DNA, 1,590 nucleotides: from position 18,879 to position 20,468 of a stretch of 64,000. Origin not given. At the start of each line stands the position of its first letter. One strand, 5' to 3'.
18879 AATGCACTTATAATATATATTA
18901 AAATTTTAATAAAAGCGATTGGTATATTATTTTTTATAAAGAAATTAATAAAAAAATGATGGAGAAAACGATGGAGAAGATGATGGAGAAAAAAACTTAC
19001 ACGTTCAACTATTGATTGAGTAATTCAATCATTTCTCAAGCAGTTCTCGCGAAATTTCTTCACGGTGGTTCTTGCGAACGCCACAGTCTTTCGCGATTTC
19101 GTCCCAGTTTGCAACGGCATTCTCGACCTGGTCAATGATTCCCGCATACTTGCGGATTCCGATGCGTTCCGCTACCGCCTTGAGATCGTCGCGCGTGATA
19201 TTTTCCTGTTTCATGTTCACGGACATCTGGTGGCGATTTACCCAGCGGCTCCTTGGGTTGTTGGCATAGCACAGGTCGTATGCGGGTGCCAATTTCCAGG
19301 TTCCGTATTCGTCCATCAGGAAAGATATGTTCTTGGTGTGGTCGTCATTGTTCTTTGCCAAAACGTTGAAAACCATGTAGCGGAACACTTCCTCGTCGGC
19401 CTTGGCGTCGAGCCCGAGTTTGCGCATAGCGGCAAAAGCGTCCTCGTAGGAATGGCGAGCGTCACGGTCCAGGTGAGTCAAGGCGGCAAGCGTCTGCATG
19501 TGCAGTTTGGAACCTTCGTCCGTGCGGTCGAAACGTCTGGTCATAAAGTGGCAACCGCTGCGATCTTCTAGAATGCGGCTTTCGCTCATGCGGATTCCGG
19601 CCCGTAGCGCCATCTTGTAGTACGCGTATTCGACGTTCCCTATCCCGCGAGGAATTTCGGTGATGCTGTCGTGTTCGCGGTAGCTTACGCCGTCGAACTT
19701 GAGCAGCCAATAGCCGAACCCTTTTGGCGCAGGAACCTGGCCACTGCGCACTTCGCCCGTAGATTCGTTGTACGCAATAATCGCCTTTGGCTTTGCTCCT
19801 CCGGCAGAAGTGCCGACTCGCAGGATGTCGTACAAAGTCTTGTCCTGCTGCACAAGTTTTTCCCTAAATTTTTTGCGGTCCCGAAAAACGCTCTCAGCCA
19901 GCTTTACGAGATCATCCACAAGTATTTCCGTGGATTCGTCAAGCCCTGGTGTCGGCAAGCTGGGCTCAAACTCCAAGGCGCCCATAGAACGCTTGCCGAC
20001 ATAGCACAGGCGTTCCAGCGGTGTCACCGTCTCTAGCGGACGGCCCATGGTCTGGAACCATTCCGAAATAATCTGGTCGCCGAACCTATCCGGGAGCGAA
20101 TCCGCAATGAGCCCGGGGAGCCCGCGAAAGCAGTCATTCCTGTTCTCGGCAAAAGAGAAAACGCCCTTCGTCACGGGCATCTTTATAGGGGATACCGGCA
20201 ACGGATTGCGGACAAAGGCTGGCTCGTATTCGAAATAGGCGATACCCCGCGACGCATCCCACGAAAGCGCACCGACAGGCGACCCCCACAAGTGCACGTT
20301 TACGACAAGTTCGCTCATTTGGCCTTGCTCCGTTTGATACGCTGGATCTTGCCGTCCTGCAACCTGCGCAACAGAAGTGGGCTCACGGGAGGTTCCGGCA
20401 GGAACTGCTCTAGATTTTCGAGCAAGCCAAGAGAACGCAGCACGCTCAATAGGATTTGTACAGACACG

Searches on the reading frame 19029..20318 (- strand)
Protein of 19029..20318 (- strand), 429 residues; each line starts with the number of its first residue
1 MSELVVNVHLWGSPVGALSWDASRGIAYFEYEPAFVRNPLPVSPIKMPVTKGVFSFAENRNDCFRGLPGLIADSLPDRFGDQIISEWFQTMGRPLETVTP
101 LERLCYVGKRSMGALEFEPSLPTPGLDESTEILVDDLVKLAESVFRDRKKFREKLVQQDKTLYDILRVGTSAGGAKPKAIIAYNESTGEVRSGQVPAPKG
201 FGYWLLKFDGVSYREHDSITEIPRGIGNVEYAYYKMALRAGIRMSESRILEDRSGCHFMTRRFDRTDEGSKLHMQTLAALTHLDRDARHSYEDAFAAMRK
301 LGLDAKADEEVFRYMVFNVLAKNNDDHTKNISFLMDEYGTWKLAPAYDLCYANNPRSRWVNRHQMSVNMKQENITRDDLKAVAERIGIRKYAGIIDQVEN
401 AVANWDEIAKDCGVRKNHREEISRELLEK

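Call 9: search_protein_families(library=pfam, proteins=[window:19029-20318:-], max_evalue=0.001)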
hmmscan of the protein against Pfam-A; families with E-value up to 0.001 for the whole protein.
window:19029-20318:- (429 aa): 2 families
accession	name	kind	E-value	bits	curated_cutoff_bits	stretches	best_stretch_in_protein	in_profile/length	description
PF07804.18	HipA_C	-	2.9e-50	171.3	30.5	1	170-405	1-213/213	HipA-like C-terminal domain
PF13657.11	Couple_hipA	-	8.7e-17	61.9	22.5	1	7-117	2-98/99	HipA N-terminal domain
